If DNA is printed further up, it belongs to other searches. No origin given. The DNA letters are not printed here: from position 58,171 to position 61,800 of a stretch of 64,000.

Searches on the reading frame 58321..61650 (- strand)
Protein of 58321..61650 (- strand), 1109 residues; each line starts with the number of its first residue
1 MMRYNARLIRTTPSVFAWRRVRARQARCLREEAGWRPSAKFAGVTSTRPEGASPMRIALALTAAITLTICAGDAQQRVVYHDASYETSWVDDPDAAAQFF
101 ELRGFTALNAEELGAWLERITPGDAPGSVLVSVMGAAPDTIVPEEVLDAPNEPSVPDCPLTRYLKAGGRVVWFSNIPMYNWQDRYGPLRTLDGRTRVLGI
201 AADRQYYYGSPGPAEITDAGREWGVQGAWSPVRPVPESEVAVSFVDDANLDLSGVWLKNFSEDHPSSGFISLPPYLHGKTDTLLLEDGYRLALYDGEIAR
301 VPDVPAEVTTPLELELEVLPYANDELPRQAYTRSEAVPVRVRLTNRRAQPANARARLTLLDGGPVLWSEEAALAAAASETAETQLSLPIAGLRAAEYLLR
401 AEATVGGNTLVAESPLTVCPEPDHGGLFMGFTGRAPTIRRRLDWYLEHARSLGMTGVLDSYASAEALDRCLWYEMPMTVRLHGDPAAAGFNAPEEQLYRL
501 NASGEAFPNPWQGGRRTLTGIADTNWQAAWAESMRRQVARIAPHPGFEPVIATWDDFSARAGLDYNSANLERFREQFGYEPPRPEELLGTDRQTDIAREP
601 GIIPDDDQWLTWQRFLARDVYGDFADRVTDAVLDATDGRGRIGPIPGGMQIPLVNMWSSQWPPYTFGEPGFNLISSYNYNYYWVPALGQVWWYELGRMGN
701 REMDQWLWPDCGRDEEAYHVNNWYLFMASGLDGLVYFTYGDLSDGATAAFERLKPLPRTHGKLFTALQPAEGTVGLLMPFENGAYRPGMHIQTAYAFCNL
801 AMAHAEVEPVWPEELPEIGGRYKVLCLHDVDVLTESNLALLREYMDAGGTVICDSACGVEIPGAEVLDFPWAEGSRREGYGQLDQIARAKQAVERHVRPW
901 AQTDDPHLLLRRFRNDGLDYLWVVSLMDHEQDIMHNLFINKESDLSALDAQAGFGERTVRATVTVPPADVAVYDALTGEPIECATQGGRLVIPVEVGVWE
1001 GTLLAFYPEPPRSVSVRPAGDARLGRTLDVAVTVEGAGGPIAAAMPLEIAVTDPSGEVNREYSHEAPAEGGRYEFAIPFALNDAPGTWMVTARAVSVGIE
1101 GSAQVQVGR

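Call 12: search_protein_families(library=pfam, proteins=[window:58321-61650:-], max_evalue=0.001)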
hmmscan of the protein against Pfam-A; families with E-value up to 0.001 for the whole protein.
window:58321-61650:- (1109 aa): 1 family
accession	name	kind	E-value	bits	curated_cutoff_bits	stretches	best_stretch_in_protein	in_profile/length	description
PF01835.25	MG2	-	0.00046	20.9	32.8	0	1029-1095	18-84/96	MG2 domain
